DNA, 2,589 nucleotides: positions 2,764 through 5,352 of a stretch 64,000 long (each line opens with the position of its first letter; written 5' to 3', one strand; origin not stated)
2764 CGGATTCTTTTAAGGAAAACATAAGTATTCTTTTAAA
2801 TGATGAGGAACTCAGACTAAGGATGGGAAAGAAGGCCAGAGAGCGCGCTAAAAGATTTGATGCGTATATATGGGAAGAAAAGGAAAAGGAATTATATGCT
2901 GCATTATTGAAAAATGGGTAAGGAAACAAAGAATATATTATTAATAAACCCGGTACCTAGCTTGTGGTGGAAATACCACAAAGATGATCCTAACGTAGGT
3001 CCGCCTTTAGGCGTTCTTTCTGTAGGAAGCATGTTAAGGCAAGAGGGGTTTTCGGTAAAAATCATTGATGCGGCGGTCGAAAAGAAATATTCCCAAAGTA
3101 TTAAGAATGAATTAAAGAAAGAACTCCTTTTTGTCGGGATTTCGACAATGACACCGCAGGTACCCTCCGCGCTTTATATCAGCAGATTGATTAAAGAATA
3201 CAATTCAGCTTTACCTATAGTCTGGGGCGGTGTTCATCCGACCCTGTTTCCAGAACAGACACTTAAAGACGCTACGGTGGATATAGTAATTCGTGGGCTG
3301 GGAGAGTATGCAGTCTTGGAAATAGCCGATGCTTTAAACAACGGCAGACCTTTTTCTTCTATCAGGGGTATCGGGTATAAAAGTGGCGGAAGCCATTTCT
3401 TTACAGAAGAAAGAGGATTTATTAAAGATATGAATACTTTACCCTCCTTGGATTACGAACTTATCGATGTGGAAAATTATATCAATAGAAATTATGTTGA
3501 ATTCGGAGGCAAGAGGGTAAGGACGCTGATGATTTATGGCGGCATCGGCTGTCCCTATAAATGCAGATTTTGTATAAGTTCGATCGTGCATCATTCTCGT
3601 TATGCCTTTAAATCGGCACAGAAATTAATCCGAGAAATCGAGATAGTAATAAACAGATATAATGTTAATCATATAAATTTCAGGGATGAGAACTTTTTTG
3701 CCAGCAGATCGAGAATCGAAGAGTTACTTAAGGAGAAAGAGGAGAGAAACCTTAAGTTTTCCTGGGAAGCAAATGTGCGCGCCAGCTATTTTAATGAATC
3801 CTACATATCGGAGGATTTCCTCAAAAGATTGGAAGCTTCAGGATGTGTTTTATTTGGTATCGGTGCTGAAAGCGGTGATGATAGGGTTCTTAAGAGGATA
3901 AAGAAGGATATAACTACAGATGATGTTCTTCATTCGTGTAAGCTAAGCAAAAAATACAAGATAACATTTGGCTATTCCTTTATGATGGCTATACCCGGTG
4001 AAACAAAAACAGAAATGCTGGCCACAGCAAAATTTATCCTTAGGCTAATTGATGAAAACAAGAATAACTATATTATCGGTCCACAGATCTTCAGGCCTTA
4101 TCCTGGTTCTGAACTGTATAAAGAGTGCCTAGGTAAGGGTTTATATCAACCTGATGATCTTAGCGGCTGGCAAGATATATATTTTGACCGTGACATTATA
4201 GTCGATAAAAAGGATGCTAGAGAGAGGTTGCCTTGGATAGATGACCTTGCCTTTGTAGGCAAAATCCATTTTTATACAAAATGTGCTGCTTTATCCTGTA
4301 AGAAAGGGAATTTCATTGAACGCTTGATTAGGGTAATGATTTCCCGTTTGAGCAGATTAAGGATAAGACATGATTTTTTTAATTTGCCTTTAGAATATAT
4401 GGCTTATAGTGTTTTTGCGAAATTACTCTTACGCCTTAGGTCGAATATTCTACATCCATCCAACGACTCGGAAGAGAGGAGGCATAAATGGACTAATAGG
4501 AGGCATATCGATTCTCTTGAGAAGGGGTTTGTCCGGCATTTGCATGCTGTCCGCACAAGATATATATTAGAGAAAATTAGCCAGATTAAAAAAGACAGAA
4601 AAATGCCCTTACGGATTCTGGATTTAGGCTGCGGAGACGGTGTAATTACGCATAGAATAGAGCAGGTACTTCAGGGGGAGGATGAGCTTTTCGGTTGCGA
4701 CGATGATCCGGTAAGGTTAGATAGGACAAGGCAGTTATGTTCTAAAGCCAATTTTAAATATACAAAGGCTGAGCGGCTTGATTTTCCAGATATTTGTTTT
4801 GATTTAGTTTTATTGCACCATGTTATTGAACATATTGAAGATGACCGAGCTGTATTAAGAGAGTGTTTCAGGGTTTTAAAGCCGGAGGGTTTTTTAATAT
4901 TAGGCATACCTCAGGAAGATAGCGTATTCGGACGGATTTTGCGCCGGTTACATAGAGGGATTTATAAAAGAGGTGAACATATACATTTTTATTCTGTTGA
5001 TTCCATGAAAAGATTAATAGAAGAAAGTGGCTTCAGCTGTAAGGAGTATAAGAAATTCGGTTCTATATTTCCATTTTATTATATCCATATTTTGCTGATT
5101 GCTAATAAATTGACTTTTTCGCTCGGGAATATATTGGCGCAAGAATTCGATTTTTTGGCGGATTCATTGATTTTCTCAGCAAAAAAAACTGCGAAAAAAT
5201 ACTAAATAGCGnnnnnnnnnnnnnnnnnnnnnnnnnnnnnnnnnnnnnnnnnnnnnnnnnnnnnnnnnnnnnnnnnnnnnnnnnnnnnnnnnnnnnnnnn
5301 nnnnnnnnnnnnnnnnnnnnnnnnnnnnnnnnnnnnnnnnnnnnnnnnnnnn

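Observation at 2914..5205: Single-polypeptide fusion of a B12-binding radical SAM domain to a class I SAM methyltransferase, plus two more B12-rSAM paralogs in the same sugar locus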

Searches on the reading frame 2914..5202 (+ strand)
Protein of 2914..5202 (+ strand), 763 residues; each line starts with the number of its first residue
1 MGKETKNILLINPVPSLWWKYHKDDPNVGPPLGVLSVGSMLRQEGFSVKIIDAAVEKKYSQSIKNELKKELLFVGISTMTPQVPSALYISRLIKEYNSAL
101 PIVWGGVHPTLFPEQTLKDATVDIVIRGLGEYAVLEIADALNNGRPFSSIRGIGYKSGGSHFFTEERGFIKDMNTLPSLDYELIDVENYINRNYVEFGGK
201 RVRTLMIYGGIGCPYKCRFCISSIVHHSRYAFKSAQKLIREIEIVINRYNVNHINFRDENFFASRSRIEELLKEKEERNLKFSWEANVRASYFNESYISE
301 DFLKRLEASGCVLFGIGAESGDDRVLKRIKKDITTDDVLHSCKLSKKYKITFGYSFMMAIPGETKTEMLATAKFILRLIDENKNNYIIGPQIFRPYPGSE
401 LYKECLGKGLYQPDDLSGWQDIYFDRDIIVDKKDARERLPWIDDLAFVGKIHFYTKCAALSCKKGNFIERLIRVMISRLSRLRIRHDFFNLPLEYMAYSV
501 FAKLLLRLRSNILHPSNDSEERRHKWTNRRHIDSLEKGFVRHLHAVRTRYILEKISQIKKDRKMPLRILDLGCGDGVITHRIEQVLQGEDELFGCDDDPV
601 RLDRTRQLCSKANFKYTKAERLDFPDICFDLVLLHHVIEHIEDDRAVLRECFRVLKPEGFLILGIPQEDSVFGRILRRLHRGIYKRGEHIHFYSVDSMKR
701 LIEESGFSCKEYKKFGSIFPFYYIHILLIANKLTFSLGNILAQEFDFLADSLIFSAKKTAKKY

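Call 5: search_protein_families(library=pfam, proteins=[window:2914-5202:+], max_evalue=0.01)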
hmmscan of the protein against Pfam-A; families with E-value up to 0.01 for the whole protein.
window:2914-5202:+ (763 aa): 12 families
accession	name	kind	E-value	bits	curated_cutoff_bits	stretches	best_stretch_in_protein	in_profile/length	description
PF04055.27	Radical_SAM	-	5.1e-22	79.2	29.5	1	211-375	5-166/166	Radical SAM superfamily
PF02310.24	B12-binding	-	3.1e-21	75.9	32.1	1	27-137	10-120/121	B12 binding domain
PF08241.18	Methyltransf_11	-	3.3e-19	69.8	21.2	1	569-663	1-95/95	Methyltransferase domain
PF13649.12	Methyltransf_25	-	1.1e-16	61.8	27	1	568-659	1-97/97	Methyltransferase domain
PF13489.12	Methyltransf_23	-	2.3e-16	60.4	27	1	547-709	5-161/164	Methyltransferase domain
PF13847.12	Methyltransf_31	-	1.9e-15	57.2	27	1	566-667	5-113/145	Methyltransferase domain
PF08242.18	Methyltransf_12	-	2.2e-13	51.2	30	1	569-661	1-98/98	Methyltransferase domain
PF01209.24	Ubie_methyltran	-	8.6e-11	42.1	20.1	1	555-661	39-149/233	ubiE/COQ5 methyltransferase family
PF08497.15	Radical_SAM_N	-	0.00018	21.3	25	1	115-158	154-200/301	Radical SAM N-terminal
PF05219.18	DREV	-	0.00041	20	26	1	563-666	93-191/265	DREV methyltransferase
PF03291.22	mRNA_G-N7_MeTrfase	-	0.0025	17.4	26.6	0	626-693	143-208/315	mRNA (guanine-N(7))-methyltransferase domain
PF07021.18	MetW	-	0.0046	17.1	21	0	566-655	15-102/193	Methionine biosynthesis protein MetW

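Call 8: find_homologous_proteins(query=window:2914-5202:+, max_evalue=0.00001)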
Query window:2914-5202:+ (763 aa): 516 proteins with E <= 0.00001 among 8000 candidates; the best 120 are listed.
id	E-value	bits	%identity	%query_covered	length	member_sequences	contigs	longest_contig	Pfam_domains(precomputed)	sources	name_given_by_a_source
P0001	0.0e+0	1760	100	100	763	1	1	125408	PF13847.13,PF13489.13,PF13649.13,PF04055.28,PF01209.25,PF08241.19,PF08242.19,PF02310.25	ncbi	ncbi:radical SAM protein [Candidatus Omnitrophota bacterium]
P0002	6.1e-195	668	58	66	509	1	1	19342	PF04055.28,PF13353.12,PF02310.25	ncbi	-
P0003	1.5e-190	653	55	67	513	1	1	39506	PF04055.28,PF02310.25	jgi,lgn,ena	-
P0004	4.5e-190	652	57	65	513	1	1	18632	PF04055.28,PF13353.12,PF02310.25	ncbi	-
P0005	6.2e-190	651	56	66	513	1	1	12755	PF04055.28,PF02310.25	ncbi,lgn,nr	ncbi:MAG: radical SAM protein [Candidatus Omnitrophica bacterium]|nr:radical SAM protein [Candidatus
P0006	3.8e-181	622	54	66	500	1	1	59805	PF04055.28,PF02310.25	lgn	-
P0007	2.5e-178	613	54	63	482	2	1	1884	PF04055.28,PF02310.25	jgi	-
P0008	3.5e-155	536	48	65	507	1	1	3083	PF04055.28,PF02310.25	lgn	-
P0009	1.7e-133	465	43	64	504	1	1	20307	PF04055.28,PF02310.25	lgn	-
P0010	1.5e-120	422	41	67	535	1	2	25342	PF04055.28,PF02310.25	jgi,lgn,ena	-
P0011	1.2e-117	412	43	65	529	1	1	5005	PF04055.28,PF02310.25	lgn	-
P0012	1.7e-116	408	39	66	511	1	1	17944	PF04055.28,PF02310.25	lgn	-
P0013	1.6e-113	399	40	65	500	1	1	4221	PF04055.28,PF02310.25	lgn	-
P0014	1.9e-113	398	41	63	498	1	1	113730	PF04055.28,PF02310.25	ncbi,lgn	-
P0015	5.9e-112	393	38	65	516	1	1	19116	PF04055.28,PF02310.25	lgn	-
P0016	5.7e-110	387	39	66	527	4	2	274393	PF04055.28,PF02310.25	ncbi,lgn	-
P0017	3.1e-107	378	38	65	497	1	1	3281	PF04055.28,PF02310.25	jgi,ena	-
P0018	4.1e-107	377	38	66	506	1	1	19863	PF04055.28,PF02310.25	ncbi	ncbi:B12-binding domain-containing radical SAM protein [Chlamydiota bacterium]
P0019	1.5e-106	376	37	65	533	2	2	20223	PF04055.28,PF02310.25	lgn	-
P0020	7.1e-106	373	38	65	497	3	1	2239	PF04055.28,PF02310.25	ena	-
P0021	3.6e-105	371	38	63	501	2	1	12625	PF04055.28,PF02310.25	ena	-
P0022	1.4e-103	366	39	64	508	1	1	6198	PF04055.28,PF02310.25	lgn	-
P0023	3.4e-103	364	41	58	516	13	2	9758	PF04055.28,PF02310.25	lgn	-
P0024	7.4e-103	363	41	58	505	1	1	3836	PF04055.28,PF02310.25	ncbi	ncbi:MAG: B12-binding domain-containing radical SAM protein [Anaerolineaceae bacterium]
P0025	1.6e-102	362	37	65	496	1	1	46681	PF04055.28,PF02310.25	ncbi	-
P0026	1.4e-100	356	38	66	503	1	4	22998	PF04055.28,PF02310.25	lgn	-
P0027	2.1e-100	355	41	60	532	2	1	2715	PF04055.28,PF02310.25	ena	-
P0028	1.8e-99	352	37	65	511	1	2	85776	PF04055.28,PF02310.25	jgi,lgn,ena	-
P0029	2.5e-99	352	41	57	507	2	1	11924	PF04055.28,PF02310.25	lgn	-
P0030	5.0e-98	347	39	62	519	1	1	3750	PF04055.28,PF02310.25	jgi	-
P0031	1.2e-97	346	36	66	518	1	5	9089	PF04055.28,PF02310.25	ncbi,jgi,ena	-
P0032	2.6e-97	345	37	63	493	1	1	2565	PF04055.28,PF02310.25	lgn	-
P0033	6.3e-97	344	40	59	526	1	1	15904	PF04055.28,PF02310.25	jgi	jgi:radical SAM superfamily enzyme YgiQ (UPF0313 family)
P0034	7.9e-97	343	37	66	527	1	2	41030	PF04055.28,PF02310.25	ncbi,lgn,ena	-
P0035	1.8e-96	342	38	63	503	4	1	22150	PF04055.28,PF02310.25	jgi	-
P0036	2.2e-96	342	36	66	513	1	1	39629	PF04055.28,PF02310.25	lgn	-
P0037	4.3e-96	341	39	62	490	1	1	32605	PF04055.28,PF13353.12,PF02310.25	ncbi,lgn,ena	-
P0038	4.9e-96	341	37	65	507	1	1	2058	PF04055.28,PF19864.6,PF02310.25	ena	-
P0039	3.7e-95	338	38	63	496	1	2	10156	PF04055.28,PF02310.25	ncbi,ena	-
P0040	1.2e-94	336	36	66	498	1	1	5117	PF04055.28,PF02310.25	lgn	-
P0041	1.3e-94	336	36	65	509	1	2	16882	PF04055.28,PF02310.25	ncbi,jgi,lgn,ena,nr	ncbi:B12-binding domain-containing radical SAM protein [bacterium]|nr:B12-binding domain-containing 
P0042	1.8e-94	336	36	64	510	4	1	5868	PF04055.28,PF02310.25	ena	-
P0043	2.1e-94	335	36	65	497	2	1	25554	PF04055.28,PF02310.25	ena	-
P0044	7.6e-94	334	38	62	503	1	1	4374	PF04055.28,PF02310.25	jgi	jgi:radical SAM superfamily enzyme YgiQ (UPF0313 family)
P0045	8.8e-94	333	36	67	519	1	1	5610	PF04055.28,PF02310.25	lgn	-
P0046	1.0e-92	330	35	66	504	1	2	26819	PF04055.28,PF02310.25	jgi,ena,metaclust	metaclust:\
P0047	3.3e-92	328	36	65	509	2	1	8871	PF04055.28,PF02310.25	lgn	-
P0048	6.9e-92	327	40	58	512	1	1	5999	PF04055.28,PF02310.25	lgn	-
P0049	2.7e-91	325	35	66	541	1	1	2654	PF04055.28,PF02310.25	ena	-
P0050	1.4e-90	323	38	62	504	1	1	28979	PF04055.28,PF02310.25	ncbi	-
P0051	1.7e-90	322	35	66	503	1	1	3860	PF04055.28,PF02310.25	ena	-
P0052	2.8e-90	322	35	64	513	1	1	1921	PF04055.28,PF02310.25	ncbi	-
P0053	2.8e-90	322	37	65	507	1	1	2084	PF04055.28,PF02310.25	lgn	-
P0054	1.2e-89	320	35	64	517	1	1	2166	PF04055.28,PF02310.25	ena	-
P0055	2.6e-89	319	34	66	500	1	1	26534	PF04055.28,PF02310.25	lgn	-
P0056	3.7e-89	318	38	65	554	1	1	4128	PF04055.28,PF02310.25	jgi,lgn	jgi:radical SAM superfamily enzyme YgiQ (UPF0313 family)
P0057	5.0e-89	318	38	64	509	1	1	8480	PF04055.28,PF02310.25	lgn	-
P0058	7.6e-89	317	36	61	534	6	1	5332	PF04055.28,PF02310.25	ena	-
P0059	2.2e-88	315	36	65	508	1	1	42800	PF04055.28,PF02310.25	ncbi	ncbi:MAG: radical SAM protein [Elusimicrobiota bacterium]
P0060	3.9e-88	315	41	51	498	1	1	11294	PF04055.28,PF02310.25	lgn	-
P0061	5.9e-88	314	37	65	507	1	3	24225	PF04055.28,PF02310.25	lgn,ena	-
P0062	1.9e-87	312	36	62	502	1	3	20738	PF04055.28,PF02310.25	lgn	-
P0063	2.8e-87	312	36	64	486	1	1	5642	PF04055.28,PF02310.25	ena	-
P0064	3.2e-87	312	39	58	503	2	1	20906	PF04055.28,PF02310.25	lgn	-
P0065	8.3e-87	310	35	67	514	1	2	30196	PF04055.28,PF02310.25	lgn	-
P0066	8.8e-87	310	36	63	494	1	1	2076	PF04055.28,PF02310.25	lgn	-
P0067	8.9e-87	310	34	67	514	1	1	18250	PF04055.28,PF02310.25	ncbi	ncbi:B12-binding domain-containing radical SAM protein [Chloroflexota bacterium]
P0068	1.0e-86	310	35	64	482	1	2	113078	PF04055.28,PF02310.25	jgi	-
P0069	1.5e-86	309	35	64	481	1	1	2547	PF04055.28,PF02310.25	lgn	-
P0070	2.1e-86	309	34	65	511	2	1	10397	PF04055.28,PF02310.25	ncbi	-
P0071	3.5e-86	308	35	65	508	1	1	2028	PF04055.28,PF02310.25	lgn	-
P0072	3.7e-86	308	37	62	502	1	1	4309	PF04055.28,PF02310.25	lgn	-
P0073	7.0e-86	307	35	62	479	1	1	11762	PF04055.28,PF02310.25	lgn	-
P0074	8.3e-86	307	36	61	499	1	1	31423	PF04055.28,PF02310.25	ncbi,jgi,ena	-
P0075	8.8e-86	307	39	55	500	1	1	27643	PF04055.28,PF19864.6,PF02310.25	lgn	-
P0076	9.8e-86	307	38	51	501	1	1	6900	PF04055.28,PF02310.25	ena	-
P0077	1.1e-85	307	35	64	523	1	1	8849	PF04055.28,PF02310.25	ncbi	ncbi:B12-binding domain-containing radical SAM protein [Candidatus Omnitrophota bacterium]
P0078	1.1e-85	307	36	66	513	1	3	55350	PF04055.28,PF02310.25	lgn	-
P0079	1.2e-85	306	36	63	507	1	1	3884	PF04055.28,PF02310.25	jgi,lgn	-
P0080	2.2e-85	306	36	65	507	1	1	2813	PF04055.28,PF02310.25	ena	-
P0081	4.3e-85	305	36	65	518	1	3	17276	PF04055.28,PF02310.25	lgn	-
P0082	4.3e-85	305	35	62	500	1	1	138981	PF04055.28,PF02310.25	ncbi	ncbi:MAG: B12-binding domain-containing radical SAM protein [Candidatus Aquicultorales bacterium]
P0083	4.4e-85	305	35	66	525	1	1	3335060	PF04055.28,PF02310.25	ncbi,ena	-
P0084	5.3e-85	304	35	64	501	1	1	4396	PF04055.28,PF02310.25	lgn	-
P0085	6.8e-85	304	34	63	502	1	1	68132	PF04055.28,PF13353.12,PF02310.25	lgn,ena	-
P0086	1.3e-84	303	39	54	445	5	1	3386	PF04055.28,PF02310.25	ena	-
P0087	1.7e-84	303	38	51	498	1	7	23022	PF04055.28,PF02310.25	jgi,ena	-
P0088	2.1e-84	302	36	63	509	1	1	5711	PF04055.28,PF02310.25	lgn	-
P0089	2.1e-84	302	36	64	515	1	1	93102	PF04055.28,PF02310.25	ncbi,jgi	jgi:magnesium-protoporphyrin IX monomethyl ester (oxidative) cyclase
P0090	3.6e-84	302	36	57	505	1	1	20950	PF04055.28,PF02310.25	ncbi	-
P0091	4.6e-84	301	35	61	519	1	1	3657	PF04055.28,PF02310.25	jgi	jgi:radical SAM superfamily enzyme YgiQ (UPF0313 family)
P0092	5.0e-84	301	38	57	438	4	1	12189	PF04055.28,PF02310.25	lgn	-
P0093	1.2e-83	300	34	65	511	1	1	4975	PF04055.28,PF02310.25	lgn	-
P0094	1.4e-83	300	34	61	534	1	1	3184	PF04055.28,PF02310.25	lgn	-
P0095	1.7e-83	299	34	66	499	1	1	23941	PF04055.28,PF02310.25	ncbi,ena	-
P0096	2.2e-83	299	36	64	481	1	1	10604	PF04055.28,PF02310.25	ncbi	-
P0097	3.1e-83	298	37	62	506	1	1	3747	PF04055.28,PF02310.25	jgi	-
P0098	3.8e-83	298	34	61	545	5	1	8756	PF04055.28,PF02310.25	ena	-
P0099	5.5e-83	298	32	63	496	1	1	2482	PF04055.28,PF02310.25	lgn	-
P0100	5.9e-83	298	34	66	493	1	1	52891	PF04055.28,PF02310.25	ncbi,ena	-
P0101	7.2e-83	297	35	68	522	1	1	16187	PF04055.28,PF02310.25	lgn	-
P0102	1.2e-82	297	33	66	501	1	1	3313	PF04055.28,PF02310.25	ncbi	-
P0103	1.5e-82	296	38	50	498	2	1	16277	PF04055.28,PF02310.25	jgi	-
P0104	2.3e-82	296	36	54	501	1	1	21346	PF04055.28,PF02310.25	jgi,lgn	-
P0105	4.7e-82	295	35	64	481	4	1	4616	PF04055.28,PF02310.25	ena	-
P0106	5.4e-82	294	35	65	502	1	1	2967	PF04055.28,PF02310.25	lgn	-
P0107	6.4e-82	294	34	62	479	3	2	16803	PF04055.28,PF02310.25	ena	-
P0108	7.7e-82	294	36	61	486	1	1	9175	PF04055.28,PF02310.25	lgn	-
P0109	8.5e-82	294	37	61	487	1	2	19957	PF04055.28,PF02310.25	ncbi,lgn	-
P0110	1.1e-81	293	35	59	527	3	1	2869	PF04055.28,PF02310.25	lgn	-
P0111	1.1e-81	293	34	65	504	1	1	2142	PF04055.28,PF19864.6,PF02310.25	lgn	-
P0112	2.0e-81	292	34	63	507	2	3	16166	PF04055.28,PF02310.25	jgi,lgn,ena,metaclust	metaclust:\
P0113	2.3e-81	292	35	64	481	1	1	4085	PF04055.28,PF02310.25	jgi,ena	-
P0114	9.2e-81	290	35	64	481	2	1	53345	PF04055.28,PF02310.25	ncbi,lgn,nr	ncbi:MAG: radical SAM protein [Candidatus Buchananbacteria bacterium]|nr:radical SAM protein [Candid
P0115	1.1e-80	290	34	63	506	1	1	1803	PF04055.28,PF02310.25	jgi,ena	-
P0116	1.5e-80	290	34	64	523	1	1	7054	PF04055.28,PF02310.25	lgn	-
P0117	1.6e-80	289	38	55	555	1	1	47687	PF04055.28,PF02310.25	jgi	jgi:anaerobic magnesium-protoporphyrin IX monomethyl ester cyclase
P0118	1.8e-80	289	36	55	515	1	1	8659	PF04055.28,PF02310.25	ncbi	-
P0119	2.8e-80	289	36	62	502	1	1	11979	PF04055.28,PF02310.25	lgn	-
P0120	3.5e-80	288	34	61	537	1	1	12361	PF04055.28,PF02310.25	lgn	-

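Call 11: find_encoding_contigs(protein=P0001, flank=3000, max_places=5)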
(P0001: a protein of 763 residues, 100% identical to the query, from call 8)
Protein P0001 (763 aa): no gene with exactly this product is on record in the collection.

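Call 12: find_encoding_contigs(protein=P0002, flank=6000, max_places=3)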
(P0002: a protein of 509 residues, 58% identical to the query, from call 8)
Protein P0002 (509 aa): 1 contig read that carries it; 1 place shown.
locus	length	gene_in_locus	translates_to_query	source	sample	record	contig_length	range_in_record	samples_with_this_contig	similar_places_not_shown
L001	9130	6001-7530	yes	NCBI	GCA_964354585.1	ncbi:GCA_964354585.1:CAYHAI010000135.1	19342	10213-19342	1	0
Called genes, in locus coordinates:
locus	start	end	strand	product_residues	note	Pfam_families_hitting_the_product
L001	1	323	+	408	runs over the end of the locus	PF13439:Glyco_transf_4, PF13579:Glyco_trans_4_4, PF00534:Glycos_transf_1, PF13692:Glyco_trans_1_4 (weak)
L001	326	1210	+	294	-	PF01073:3Beta_HSD, PF01370:Epimerase, PF04321:RmlD_sub_bind, PF16363:GDP_Man_Dehyd, PF02719:Polysacc_synt_2, PF07993:NAD_binding_4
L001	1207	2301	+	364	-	PF00534:Glycos_transf_1, PF13692:Glyco_trans_1_4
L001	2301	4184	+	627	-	PF13522:GATase_6, PF13537:GATase_7, PF00733:Asn_synthase, PF06508:QueC (faint)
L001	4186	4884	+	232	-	PF01841:Transglut_core (weak)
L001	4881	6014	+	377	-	PF13439:Glyco_transf_4, PF13579:Glyco_trans_4_4, PF20706:GT4-conflict (weak), PF00534:Glycos_transf_1, PF13692:Glyco_trans_1_4, PF13524:Glyco_trans_1_2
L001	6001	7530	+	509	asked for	PF02310:B12-binding, PF04055:Radical_SAM, PF13353:Fer4_12 (weak)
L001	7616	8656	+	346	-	-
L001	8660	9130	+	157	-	?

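Call 13: find_encoding_contigs(protein=P0003, flank=6000, max_places=3)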
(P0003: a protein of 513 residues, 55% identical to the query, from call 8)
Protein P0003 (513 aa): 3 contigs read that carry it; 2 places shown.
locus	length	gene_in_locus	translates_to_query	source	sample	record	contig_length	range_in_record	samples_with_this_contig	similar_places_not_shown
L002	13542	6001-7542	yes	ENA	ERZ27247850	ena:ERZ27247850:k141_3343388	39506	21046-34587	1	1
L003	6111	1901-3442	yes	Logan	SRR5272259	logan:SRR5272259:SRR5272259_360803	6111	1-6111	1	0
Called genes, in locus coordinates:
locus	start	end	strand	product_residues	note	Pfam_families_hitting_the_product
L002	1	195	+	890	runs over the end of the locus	PF02310:B12-binding, PF04055:Radical_SAM, PF13439:Glyco_transf_4 (weak), PF00534:Glycos_transf_1 (weak), PF26337:Gtf3_C (weak)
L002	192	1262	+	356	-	PF13692:Glyco_trans_1_4, PF00534:Glycos_transf_1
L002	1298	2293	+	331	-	PF13489:Methyltransf_23, PF08241:Methyltransf_11, PF08242:Methyltransf_12, PF13649:Methyltransf_25, PF13847:Methyltransf_31 (weak)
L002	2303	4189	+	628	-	PF13522:GATase_6, PF13537:GATase_7, PF00733:Asn_synthase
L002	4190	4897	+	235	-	PF01841:Transglut_core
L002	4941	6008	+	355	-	PF13439:Glyco_transf_4, PF13579:Glyco_trans_4_4 (weak), PF00534:Glycos_transf_1, PF13692:Glyco_trans_1_4, PF13524:Glyco_trans_1_2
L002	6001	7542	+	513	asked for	PF02310:B12-binding, PF04055:Radical_SAM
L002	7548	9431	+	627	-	PF13522:GATase_6, PF13537:GATase_7, PF00733:Asn_synthase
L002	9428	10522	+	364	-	PF00657:Lipase_GDSL (faint), PF13472:Lipase_GDSL_2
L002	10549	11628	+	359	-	PF02388:FemAB (faint)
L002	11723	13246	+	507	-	PF02310:B12-binding, PF04055:Radical_SAM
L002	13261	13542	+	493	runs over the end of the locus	PF01943:Polysacc_synt, PF13440:Polysacc_synt_3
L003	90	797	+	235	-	PF01841:Transglut_core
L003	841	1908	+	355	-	PF13439:Glyco_transf_4, PF13579:Glyco_trans_4_4 (weak), PF00534:Glycos_transf_1, PF13692:Glyco_trans_1_4, PF13524:Glyco_trans_1_2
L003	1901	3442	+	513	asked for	PF02310:B12-binding, PF04055:Radical_SAM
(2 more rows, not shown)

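Call 14: find_encoding_contigs(protein=P0004, flank=6000, max_places=3)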
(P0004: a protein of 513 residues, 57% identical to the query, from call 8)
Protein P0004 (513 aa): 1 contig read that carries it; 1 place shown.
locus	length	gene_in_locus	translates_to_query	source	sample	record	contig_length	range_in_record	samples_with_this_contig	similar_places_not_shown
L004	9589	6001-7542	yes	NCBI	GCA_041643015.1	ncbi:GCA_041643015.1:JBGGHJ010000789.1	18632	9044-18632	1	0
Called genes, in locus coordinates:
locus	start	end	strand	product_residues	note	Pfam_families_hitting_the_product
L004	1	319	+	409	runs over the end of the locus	PF13439:Glyco_transf_4 (weak), PF00534:Glycos_transf_1, PF13692:Glyco_trans_1_4 (weak), PF26337:Gtf3_C (weak)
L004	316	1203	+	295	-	PF01073:3Beta_HSD, PF01370:Epimerase, PF02719:Polysacc_synt_2, PF04321:RmlD_sub_bind, PF13460:NAD_binding_10 (faint), PF16363:GDP_Man_Dehyd, PF07993:NAD_binding_4 (weak)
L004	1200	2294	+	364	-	PF00534:Glycos_transf_1, PF13692:Glyco_trans_1_4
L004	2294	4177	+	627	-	PF13522:GATase_6, PF13537:GATase_7, PF00733:Asn_synthase, PF06508:QueC (weak)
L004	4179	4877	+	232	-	PF01841:Transglut_core (weak)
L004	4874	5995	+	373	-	PF13439:Glyco_transf_4, PF13579:Glyco_trans_4_4 (weak), PF20706:GT4-conflict (weak), PF00534:Glycos_transf_1, PF13692:Glyco_trans_1_4, PF13524:Glyco_trans_1_2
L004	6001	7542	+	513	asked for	PF02310:B12-binding, PF04055:Radical_SAM, PF13353:Fer4_12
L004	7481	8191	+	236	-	PF01209:Ubie_methyltran (weak), PF05219:DREV (weak), PF13489:Methyltransf_23, PF13847:Methyltransf_31, PF08241:Methyltransf_11, PF08242:Methyltransf_12, PF13649:Methyltransf_25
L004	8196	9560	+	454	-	PF13522:GATase_6, PF13537:GATase_7, PF00733:Asn_synthase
